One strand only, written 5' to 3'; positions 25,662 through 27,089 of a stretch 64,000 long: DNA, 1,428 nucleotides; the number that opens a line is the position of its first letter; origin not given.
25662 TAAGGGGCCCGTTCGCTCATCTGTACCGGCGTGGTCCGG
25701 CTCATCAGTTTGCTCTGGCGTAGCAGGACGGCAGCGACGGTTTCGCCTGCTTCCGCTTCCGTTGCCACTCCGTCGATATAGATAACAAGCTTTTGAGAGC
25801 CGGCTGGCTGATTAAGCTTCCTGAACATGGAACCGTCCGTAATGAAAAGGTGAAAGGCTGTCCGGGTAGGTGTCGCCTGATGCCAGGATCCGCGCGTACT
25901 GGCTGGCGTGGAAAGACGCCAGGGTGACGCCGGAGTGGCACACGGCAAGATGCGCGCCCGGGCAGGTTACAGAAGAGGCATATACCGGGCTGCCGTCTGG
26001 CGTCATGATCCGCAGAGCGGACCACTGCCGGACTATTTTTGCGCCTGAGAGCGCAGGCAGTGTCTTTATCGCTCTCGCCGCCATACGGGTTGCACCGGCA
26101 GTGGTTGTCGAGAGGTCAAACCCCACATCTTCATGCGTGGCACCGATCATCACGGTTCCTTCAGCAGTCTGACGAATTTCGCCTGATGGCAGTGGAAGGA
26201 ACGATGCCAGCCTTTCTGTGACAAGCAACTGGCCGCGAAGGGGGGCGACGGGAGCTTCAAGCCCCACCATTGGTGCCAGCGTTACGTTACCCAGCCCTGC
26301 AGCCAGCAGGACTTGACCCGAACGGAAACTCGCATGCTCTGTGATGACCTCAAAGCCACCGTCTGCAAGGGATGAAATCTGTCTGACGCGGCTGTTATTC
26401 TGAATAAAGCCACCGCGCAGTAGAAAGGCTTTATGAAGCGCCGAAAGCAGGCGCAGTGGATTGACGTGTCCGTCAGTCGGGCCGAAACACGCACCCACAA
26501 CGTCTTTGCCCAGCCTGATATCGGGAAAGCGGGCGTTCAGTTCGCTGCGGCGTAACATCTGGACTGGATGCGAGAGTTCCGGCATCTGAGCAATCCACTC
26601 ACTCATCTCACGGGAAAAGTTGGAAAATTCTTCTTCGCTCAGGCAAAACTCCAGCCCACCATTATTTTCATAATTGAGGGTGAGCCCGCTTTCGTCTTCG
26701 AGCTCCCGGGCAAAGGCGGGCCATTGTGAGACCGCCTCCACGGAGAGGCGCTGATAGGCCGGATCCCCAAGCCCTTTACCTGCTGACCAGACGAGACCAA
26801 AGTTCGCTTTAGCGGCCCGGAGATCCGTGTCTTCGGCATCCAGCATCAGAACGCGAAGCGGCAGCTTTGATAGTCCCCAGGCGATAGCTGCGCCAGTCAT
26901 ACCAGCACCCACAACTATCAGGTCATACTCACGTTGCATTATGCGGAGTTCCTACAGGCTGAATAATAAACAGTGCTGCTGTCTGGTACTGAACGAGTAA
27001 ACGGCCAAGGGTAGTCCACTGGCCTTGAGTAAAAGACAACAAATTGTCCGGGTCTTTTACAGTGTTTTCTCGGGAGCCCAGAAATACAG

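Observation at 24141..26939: Three-subunit FAD/[2Fe-2S] dehydrogenase (OoxB-like, small ferredoxin-like subunit, OoxA-like with BFD domain)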

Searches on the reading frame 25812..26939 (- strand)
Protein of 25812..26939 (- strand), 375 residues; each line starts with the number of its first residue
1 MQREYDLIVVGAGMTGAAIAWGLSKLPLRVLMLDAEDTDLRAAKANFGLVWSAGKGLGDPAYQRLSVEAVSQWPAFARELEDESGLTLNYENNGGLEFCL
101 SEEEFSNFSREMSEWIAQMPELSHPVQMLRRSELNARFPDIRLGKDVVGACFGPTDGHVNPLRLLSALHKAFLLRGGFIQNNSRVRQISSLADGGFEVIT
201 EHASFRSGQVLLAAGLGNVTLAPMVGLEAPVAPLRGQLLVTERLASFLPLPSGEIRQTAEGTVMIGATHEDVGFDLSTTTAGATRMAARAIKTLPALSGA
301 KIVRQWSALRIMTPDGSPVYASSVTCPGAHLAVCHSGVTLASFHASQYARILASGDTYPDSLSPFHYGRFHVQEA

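Call 3: search_protein_families(library=pfam, proteins=[window:25812-26939:-], max_evalue=0.01)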
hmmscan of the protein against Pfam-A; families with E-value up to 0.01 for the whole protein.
window:25812-26939:- (375 aa): 5 families
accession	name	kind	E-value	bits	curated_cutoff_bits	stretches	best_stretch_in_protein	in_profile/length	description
PF01266.30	DAO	-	1.8e-54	186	27.9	1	6-344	1-346/353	FAD dependent oxidoreductase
PF13450.12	NAD_binding_8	-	0.00013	22.6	21.9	1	9-37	1-29/68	NAD(P)-binding Rossmann-like domain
PF00890.30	FAD_binding_2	-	0.0013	18.5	20.4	0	6-73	1-73/414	FAD binding domain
PF13738.12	Pyr_redox_3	-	0.002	17.9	30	0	179-215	98-133/305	Pyridine nucleotide-disulphide oxidoreductase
PF05834.18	Lycopene_cycl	-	0.007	15.9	23.4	0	6-45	1-42/380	Lycopene cyclase protein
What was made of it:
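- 25812..26939 (-): odhB/ooxB-like beta (catalytic) subunit, 375 aa, DAO-family flavoprotein. Pfam DAO 1.8e-54 (call 3).
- On Flavin-containing opine dehydrogenase (OdhABC / OoxAB / NoxAB, OpnDH type 1): DAO 1.8e-54 (call 3).
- Checked: Domains (Pfam, call 3): beta matches DAO (1.8e-54).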

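Call 4: search_protein_families(library=ncbifam, proteins=[window:25812-26939:-], max_evalue=0.01)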
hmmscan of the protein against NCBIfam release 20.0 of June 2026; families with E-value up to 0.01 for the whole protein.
window:25812-26939:- (375 aa): 25 families
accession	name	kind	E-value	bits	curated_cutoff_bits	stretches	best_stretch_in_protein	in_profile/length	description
TIGR02352.1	thiamin_ThiO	equivalog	1.4e-39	136.2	250.8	1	8-353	2-348/351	glycine oxidase ThiO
NF008425.0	PRK11259.1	equivalog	5.3e-19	68.4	257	1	2-238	2-223/377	N-methyl-L-tryptophan oxidase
TIGR03364.1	HpnW_proposed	hypoth_equivalog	3.3e-17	62.6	285.1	1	5-237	1-216/365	TIGR03364 family FAD-dependent oxidoreductase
TIGR01377.1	soxA_mon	subfamily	1.1e-13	50.7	479.65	1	5-236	1-218/381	amino oxidase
NF002480.1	PRK01747.1-1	equivalog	6.8e-13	47.9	540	1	4-319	248-561/645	bifunctional tRNA (5-methylaminomethyl-2-thiouridine)(34)-methyltransferase MnmC2/FAD-dependent 5-carboxymethylaminomethyl-2-thiouridine(34)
NF001933.0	PRK00711.1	subfamily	4.6e-12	45.7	383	1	78-341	120-388/429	D-amino acid dehydrogenase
TIGR03197.1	MnmC_Cterm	equivalog_domain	3.5e-10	39.5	174.2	1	7-316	2-309/400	FAD-dependent 5-carboxymethylaminomethyl-2-thiouridine(34) oxidoreductase MnmC1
TIGR01373.1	soxB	subfamily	3.1e-09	36.2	529.45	1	178-371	199-400/407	sarcosine oxidase subunit beta family protein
NF050086.1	pipecolate_AmaA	exception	3.9e-08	32.3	600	1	3-214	24-233/425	L-pipecolate oxidase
NF033460.1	glycerol3P_ox_II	equivalog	4.7e-08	32.6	460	1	4-228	1-218/361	type 2 glycerol-3-phosphate oxidase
TIGR03377.1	glycerol3P_GlpA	equivalog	1e-07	30.9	552.8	1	6-311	1-305/530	anaerobic glycerol-3-phosphate dehydrogenase subunit GlpA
NF008726.1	PRK11728.1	equivalog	2.6e-06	26.5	299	1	5-237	1-223/389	L-2-hydroxyglutarate oxidase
NF006460.0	PRK08849.1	equivalog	1.8e-05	23.8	598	1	2-46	3-47/386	2-octaprenyl-3-methyl-6-methoxy-1,4-benzoquinol hydroxylase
NF005951.1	PRK08020.1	equivalog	3e-05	23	590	1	4-38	2-36/388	3-demethoxyubiquinol 3-hydroxylase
NF009074.0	PRK12409.1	equivalog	8.4e-05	21.9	494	0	7-36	4-33/410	D-amino acid dehydrogenase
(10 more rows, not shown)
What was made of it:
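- On Glycine oxidase ThiO: 136.2 bits against a cutoff of 250.8 (call 4).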

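Call 10: search_solved_structures(query=window:25812-26939:-, max_evalue=0.001)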
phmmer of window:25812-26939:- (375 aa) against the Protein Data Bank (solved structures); distinct sequences matched with E-value up to 0.001: 30.
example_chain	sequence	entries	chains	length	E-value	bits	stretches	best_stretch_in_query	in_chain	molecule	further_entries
6j38_A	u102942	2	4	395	3.4e-27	98.5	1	7-371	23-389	FAD-dependent glycine oxydase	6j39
4ysh_A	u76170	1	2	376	1.7e-24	89.7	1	2-366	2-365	Glycine oxidase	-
7cyx_A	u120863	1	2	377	2.9e-17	65.9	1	3-353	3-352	Glycine oxidase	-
5l46_A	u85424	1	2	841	1e-14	57.5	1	6-246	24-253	Dimethylglycine dehydrogenase, mitochondrial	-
4p9s_A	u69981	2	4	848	1.2e-14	57.3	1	6-246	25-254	Dimethylglycine dehydrogenase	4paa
4pab_A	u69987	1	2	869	2.3e-14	56.3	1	6-246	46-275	Dimethylglycine dehydrogenase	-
1ryi_A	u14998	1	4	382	2.9e-14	56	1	1-322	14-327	GLYCINE OXIDASE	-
9woz_A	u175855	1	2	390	3e-14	56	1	1-322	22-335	Glycine oxidase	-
3if9_A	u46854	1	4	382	3.2e-14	55.9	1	1-322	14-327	Glycine oxidase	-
1ng3_A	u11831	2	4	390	1.5e-13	53.7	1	1-322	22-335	Glycine oxidase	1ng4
6pxs_A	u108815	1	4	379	2.1e-12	49.9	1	7-304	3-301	FAD dependent oxidoreductase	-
7fgp_A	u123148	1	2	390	1.2e-09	40.8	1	5-374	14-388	Glycine/D-amino acid oxidase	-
1y56_B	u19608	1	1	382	1.5e-09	40.5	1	5-357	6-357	sarcosine oxidase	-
5i39_A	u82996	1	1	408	1.7e-08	37.1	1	3-344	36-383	L-amino acid deaminase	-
3bhf_A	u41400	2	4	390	2.6e-08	36.4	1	2-236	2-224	Monomeric sarcosine oxidase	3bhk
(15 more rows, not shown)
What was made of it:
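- The best solved-structure matches for beta are glycine oxidases (calls 4, 10).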

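Call 19: find_homologous_proteins(query=window:25812-26939:-, max_evalue=1e-10)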
Query window:25812-26939:- (375 aa): 5021 proteins with E <= 1e-10 among 8000 candidates; the best 120 are listed.
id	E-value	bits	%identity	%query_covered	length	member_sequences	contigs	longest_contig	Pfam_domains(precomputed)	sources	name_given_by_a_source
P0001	2.3e-246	834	100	100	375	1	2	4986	PF01266.31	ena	-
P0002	1.8e-244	828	99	100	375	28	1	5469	PF01266.31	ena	-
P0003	5.4e-198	675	81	100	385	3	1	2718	PF01266.31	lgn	-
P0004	4.7e-190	649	78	99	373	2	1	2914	PF01266.31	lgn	-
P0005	2.3e-172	591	78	92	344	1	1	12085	PF01266.31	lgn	-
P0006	3.4e-148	511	63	100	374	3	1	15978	PF01266.31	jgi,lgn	jgi:glycine/D-amino acid oxidase-like deaminating enzyme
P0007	3.8e-144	498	60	100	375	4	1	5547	PF01266.31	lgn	-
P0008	9.7e-143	494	60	100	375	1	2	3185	PF01266.31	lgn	-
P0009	1.2e-142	493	59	100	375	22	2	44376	PF01266.31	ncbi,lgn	-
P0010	1.8e-142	493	61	99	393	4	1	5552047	PF01266.31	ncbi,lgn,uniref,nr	ncbi:FAD-binding oxidoreductase [Serratia sp. 1D1416]|uniref:NAD(P)/FAD-dependent oxidoreductase n=1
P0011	5.4e-142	491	62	98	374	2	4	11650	PF01266.31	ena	-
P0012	1.8e-141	489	60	100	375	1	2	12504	PF01266.31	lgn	-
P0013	3.8e-141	488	60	100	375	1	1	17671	PF01266.31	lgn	-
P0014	4.4e-141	488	59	100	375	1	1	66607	PF01266.31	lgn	-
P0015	1.4e-140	486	60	100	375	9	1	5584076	PF01266.31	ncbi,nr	ncbi:nopaline dehydrogenase [Pandoraea pnomenusa]|nr:FAD-dependent oxidoreductase [Pandoraea pnomenu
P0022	9.0e-140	484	59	100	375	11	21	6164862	PF01266.31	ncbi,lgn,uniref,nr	ncbi:NAD(P)/FAD-dependent oxidoreductase [Pseudomonas syringae]|uniref:NAD(P)/FAD-dependent oxidored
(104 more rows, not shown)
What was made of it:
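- Some database entries name roughly 60% homologues 'nopaline dehydrogenase' (call 19).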

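Call 20: search_dna_similar(query=window:25812-26939:-, collection=plasmids, mode=protein, max_rows=60, rows=spread, max_evalue=1e-20)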
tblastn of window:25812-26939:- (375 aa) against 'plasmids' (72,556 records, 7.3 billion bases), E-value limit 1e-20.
Records with a match: 314; places in all: 336; records where one place covers at least 80% of the query: 313.
Best place of each record, by identity: >=99% 5; <60% 309.
By first word of the organism name: Agrobacterium 132; Rhizobium 48; Sinorhizobium 32; Leisingera 16; Azospirillum 13; Paracoccus 10; Paraburkholderia 10; Caballeronia 7; Burkholderia 5; Klebsiella 4; and 23 more.
By predicted mobility (MOB-suite, as given by PLSDB): non-mobilizable 153; conjugative 150; mobilizable 11.
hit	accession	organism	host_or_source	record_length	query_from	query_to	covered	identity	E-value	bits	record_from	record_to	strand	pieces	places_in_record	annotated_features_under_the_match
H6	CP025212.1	Klebsiella pneumoniae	Homo sapiens,blie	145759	1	375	100%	100.0%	0e+0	738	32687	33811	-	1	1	FAD-binding oxidoreductase | (2Fe-2S)-binding protein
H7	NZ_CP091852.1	Terrarubrum flagellatum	cell culture,forest soil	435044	6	375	99%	50.4%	4e-103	340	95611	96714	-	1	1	FAD-dependent oxidoreductase | (2Fe-2S)-binding protein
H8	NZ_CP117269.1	Rhizobium rhododendri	Rhododendron sp.,pure bacterial ...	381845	6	374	98%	45.4%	5e-88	297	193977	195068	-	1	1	FAD-dependent oxidoreductase | (2Fe-2S)-binding protein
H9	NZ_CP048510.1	Agrobacterium tumefaciens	walnut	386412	5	372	98%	45.5%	2e-84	286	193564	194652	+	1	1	FAD-dependent oxidoreductase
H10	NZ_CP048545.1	Agrobacterium tumefaciens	walnut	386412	5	372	98%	45.5%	2e-84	286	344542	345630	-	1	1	FAD-dependent oxidoreductase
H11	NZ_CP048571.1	Agrobacterium tumefaciens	walnut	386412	5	372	98%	45.5%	2e-84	286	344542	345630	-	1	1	FAD-dependent oxidoreductase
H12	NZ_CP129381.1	Rhizobium sp. SSA_523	single cell,Sea water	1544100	4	374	99%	45.1%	3e-88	298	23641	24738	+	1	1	none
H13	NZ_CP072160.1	Rhizobium sp. B230/85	Himalayan blackberry,cell culture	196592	6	374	98%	44.6%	7e-86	291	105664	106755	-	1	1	FAD-dependent oxidoreductase | (2Fe-2S)-binding protein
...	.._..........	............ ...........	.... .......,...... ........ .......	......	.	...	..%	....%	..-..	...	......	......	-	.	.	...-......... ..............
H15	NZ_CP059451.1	Azospirillum brasilense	Prokaryotes,soil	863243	4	372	98%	43.8%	2e-79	272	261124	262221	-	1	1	FAD-dependent oxidoreductase | (2Fe-2S)-binding protein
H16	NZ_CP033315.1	Azospirillum brasilense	rhizosphere soil of Digitaria ...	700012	4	372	98%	43.5%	2e-78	269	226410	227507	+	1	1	FAD-dependent oxidoreductase | (2Fe-2S)-binding protein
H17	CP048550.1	Agrobacterium tumefaciens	walnut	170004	17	375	96%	44.6%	5e-80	274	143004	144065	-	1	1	FAD-binding oxidoreductase | (2Fe-2S)-binding protein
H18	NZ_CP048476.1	Agrobacterium tumefaciens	walnut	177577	17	375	96%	44.6%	5e-80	274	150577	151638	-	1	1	FAD-dependent oxidoreductase | (2Fe-2S)-binding protein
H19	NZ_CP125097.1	Agrobacterium fabrum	Raspberry,cell culture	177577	17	375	96%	44.6%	5e-80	274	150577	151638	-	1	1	FAD-dependent oxidoreductase | (2Fe-2S)-binding protein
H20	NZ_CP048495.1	Agrobacterium tumefaciens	walnut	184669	17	375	96%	44.6%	5e-80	274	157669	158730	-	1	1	FAD-dependent oxidoreductase | (2Fe-2S)-binding protein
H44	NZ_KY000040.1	Agrobacterium fabrum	-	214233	1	372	99%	40.8%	9e-71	247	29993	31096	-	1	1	FAD-dependent oxidoreductase | (2Fe-2S)-binding protein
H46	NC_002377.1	Agrobacterium tumefaciens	-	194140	4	375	99%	40.6%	7e-74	256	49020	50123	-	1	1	ooxB: opine oxidase subunit OoxB | (2Fe-2S)-binding protein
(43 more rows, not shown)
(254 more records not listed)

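Call 26: get_annotated_region(hit=H46, flank=9000)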
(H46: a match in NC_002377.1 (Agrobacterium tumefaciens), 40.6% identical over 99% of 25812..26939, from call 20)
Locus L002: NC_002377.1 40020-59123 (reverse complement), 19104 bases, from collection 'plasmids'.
description: Agrobacterium tumefaciens plasmid Ti, complete sequence
organism: Agrobacterium tumefaciens (NCBI taxid 358)
taxonomy: Bacteria; Pseudomonadota; Alphaproteobacteria; Hyphomicrobiales; Rhizobiaceae; Agrobacterium; Agrobacterium tumefaciens
host: -; source: -; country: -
typing (MOB-suite, as given by PLSDB): conjugative; replicon rep_cluster_352; relaxase MOBP,MOBQ; mating-pair formation MPF_T
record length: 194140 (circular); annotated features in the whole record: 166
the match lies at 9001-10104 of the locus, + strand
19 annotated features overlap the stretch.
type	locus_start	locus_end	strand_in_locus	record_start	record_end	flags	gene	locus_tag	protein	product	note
CDS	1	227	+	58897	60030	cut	-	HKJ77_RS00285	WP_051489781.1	ABC transporter substrate-binding protein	-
CDS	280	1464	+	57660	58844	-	potA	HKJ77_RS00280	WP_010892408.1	polyamine ABC transporter ATP-binding protein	GO:0015846 - polyamine transport [Evidence IEA]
CDS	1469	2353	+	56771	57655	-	-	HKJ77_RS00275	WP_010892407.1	ABC transporter permease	GO:0055085 - transmembrane transport [Evidence IEA]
CDS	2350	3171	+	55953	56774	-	-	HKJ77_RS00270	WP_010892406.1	ABC transporter permease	GO:0055085 - transmembrane transport [Evidence IEA]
CDS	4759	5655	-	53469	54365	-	occR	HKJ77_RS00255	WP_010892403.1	otopine catabolism/uptake operon transcriptional regulator OccR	-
CDS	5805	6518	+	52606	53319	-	occQ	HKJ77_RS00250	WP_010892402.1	octopine ABC transporter permease OccQ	-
CDS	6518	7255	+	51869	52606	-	occM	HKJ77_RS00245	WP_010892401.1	octopine ABC transporter permease OccM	-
CDS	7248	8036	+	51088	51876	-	occP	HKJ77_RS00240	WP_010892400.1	octopine ABC transporter ATP-binding protein OccP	-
CDS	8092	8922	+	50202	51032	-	occT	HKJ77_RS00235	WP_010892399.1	octopine ABC transporter substrate-binding protein OccT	-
CDS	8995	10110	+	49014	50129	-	ooxB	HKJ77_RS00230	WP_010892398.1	opine oxidase subunit OoxB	-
CDS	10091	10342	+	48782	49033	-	-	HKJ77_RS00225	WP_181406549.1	(2Fe-2S)-binding protein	-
CDS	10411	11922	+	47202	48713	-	ooxA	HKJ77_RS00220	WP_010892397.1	opine oxidase subunit OoxA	-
CDS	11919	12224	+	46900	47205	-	-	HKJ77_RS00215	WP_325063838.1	RidA family protein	-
CDS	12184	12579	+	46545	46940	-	-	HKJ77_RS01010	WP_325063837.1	hypothetical protein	-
CDS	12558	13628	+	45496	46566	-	ocd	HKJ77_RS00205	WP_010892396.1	ornithine cyclodeaminase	-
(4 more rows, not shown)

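Call 27: get_annotated_region(hit=H44, flank=9000)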
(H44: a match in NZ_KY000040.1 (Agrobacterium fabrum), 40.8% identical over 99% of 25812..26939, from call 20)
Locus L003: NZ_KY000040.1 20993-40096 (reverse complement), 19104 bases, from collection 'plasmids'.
description: Agrobacterium fabrum strain C58 plasmid pTi_C58, complete sequence
organism: Agrobacterium fabrum (NCBI taxid 1176649)
taxonomy: Bacteria; Pseudomonadota; Alphaproteobacteria; Hyphomicrobiales; Rhizobiaceae; Agrobacterium; Agrobacterium fabrum
host: -; source: -; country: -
typing (MOB-suite, as given by PLSDB): conjugative; replicon rep_cluster_490; relaxase MOBQ; mating-pair formation MPF_T
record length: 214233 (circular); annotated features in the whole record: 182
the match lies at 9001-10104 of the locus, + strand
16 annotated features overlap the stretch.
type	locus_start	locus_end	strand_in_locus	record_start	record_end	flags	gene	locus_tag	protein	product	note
CDS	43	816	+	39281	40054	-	nocP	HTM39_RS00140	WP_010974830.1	nopaline ABC transporter ATP-binding protein NocP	-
CDS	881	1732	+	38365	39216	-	nocT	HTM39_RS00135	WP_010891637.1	nopaline ABC transporter substrate-binding protein NocT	-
CDS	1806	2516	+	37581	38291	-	nocQ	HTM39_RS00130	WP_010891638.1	nopaline ABC transporter permease NocQ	-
CDS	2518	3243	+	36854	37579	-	nocM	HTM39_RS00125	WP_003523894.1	nopaline ABC transporter permease NocM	-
CDS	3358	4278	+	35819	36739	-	-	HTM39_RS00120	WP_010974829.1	LysR family transcriptional regulator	GO:0006355 - regulation of DNA-templated transcription [Evidence IEA]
CDS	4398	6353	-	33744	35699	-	-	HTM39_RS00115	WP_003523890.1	hydantoinase B/oxoprolinase family protein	-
CDS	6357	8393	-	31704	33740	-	-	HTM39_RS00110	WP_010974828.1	hydantoinase/oxoprolinase family protein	-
CDS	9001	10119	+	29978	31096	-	-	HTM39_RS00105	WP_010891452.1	FAD-dependent oxidoreductase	-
CDS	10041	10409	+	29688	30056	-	-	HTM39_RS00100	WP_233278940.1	(2Fe-2S)-binding protein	-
CDS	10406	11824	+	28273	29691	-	-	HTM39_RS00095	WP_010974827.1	NAD(P)/FAD-dependent oxidoreductase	-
CDS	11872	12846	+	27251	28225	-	rocF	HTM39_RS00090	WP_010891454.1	arginase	GO:0019547 - arginine catabolic process to ornithine [Evidence IEA]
CDS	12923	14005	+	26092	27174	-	-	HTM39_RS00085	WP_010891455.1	NAD/NADP octopine/nopaline dehydrogenase family protein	-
CDS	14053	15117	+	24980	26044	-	-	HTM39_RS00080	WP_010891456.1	ornithine cyclodeaminase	-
CDS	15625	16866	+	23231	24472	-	nos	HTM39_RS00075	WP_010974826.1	D-nopaline dehydrogenase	-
CDS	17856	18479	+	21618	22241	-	-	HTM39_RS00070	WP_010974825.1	RolB family protein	-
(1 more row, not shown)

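Call 31: find_encoding_contigs(protein=P0005, flank=10000, max_places=3)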
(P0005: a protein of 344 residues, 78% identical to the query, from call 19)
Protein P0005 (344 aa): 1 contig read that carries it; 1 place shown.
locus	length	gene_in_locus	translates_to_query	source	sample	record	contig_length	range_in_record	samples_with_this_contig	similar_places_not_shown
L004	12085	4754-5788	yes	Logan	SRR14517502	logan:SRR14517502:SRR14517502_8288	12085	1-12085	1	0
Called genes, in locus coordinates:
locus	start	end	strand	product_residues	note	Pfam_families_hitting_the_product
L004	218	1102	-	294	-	PF00126:HTH_1, PF03466:LysR_substrate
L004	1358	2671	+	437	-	PF00296:Bac_luciferase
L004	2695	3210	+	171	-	PF01613:Flavin_Reduct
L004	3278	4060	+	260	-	PF00497:SBP_bac_3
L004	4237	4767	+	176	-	PF00202:Aminotran_3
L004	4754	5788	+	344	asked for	PF01266:DAO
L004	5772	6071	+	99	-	PF13510:Fer2_4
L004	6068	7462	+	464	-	PF00890:FAD_binding_2 (weak), PF01266:DAO (weak), PF01494:FAD_binding_3 (weak), PF07992:Pyr_redox_2, PF12831:FAD_oxidored, PF13450:NAD_binding_8, PF17806:SO_alpha_A3, PF04324:Fer2_BFD, +3 more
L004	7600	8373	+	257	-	PF00005:ABC_tran, PF02463:SMC_N (weak), PF13304:AAA_21 (weak)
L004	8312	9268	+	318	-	PF00497:SBP_bac_3, PF10613:Lig_chan-Glu_bd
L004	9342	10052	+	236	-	PF00528:BPD_transp_1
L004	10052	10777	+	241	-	PF00528:BPD_transp_1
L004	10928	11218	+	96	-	PF00126:HTH_1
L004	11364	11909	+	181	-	PF13302:Acetyltransf_3, PF13420:Acetyltransf_4, PF00583:Acetyltransf_1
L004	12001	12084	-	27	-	?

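Call 32: find_encoding_contigs(protein=P0006, flank=10000, max_places=3)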
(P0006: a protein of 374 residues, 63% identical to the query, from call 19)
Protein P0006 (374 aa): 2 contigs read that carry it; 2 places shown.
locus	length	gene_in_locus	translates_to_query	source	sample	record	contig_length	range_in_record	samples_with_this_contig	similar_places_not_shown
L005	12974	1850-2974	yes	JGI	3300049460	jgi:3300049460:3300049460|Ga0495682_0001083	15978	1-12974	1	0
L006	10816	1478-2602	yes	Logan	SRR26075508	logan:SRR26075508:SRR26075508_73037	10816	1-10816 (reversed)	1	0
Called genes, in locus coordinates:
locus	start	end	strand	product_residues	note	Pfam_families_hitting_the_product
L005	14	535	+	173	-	PF00589:Phage_integrase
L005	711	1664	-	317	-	PF00126:HTH_1, PF03466:LysR_substrate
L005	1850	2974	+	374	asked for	PF01266:DAO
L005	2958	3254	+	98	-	PF13510:Fer2_4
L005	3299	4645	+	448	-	PF07992:Pyr_redox_2, PF04324:Fer2_BFD, PF17806:SO_alpha_A3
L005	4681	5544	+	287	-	PF00005:ABC_tran, PF02463:SMC_N (weak), PF13304:AAA_21 (weak)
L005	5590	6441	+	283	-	PF00497:SBP_bac_3, PF10613:Lig_chan-Glu_bd (weak)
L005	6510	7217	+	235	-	PF00528:BPD_transp_1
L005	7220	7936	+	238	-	PF00528:BPD_transp_1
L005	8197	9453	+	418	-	PF03573:OprD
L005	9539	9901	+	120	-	PF01042:Ribonuc_L-PSP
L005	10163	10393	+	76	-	-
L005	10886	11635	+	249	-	-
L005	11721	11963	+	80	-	PF05930:Phage_AlpA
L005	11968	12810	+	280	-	PF01656:CbiA, PF02374:ArsA_ATPase, PF06564:CBP_BcsQ (weak), PF07015:VirC1 (faint), PF09140:MipZ (weak), PF10609:ParA, PF13614:AAA_31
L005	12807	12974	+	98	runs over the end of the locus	-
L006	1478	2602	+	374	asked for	PF01266:DAO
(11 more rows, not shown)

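Call 33: find_encoding_contigs(protein=P0010, flank=10000, max_places=2)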
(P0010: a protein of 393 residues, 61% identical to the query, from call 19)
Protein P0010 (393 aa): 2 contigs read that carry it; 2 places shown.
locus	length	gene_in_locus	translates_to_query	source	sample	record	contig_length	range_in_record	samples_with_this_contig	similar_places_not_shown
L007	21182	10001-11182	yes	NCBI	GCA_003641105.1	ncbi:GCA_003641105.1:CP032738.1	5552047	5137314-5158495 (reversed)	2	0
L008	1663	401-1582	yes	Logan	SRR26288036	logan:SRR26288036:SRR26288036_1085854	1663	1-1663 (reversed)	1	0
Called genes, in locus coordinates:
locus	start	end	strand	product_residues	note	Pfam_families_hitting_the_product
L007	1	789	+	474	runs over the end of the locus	PF01443:Viral_helicase1 (faint), PF13245:AAA_19, PF00580:UvrD-helicase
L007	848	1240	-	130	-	PF05853:BKACE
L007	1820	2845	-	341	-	PF24827:AstE_AspA_cat, PF04952:AstE_AspA_hybrid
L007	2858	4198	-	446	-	PF04996:AstB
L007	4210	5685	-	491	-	PF00171:Aldedh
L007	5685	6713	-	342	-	PF04958:AstA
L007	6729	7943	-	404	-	PF00202:Aminotran_3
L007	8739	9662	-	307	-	PF00126:HTH_1, PF03466:LysR_substrate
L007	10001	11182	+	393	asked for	PF01266:DAO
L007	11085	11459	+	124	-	PF13510:Fer2_4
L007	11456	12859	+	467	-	PF00890:FAD_binding_2 (weak), PF01266:DAO (weak), PF01946:Thi4 (weak), PF03486:HI0933_like (weak), PF07992:Pyr_redox_2, PF12831:FAD_oxidored, PF04324:Fer2_BFD, PF17806:SO_alpha_A3, +1 more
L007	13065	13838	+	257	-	PF02463:SMC_N (weak), PF00005:ABC_tran, PF13304:AAA_21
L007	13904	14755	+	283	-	PF00497:SBP_bac_3, PF10613:Lig_chan-Glu_bd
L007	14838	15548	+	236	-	PF00528:BPD_transp_1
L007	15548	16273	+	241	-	PF00528:BPD_transp_1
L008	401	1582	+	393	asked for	PF01266:DAO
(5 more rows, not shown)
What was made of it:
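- They also adjoin an odhBCA cluster in Serratia (call 33). The Serratia homologue sits in a noc-like cluster with hydantoinase A/B, as on pTiC58 (calls 27, 33).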
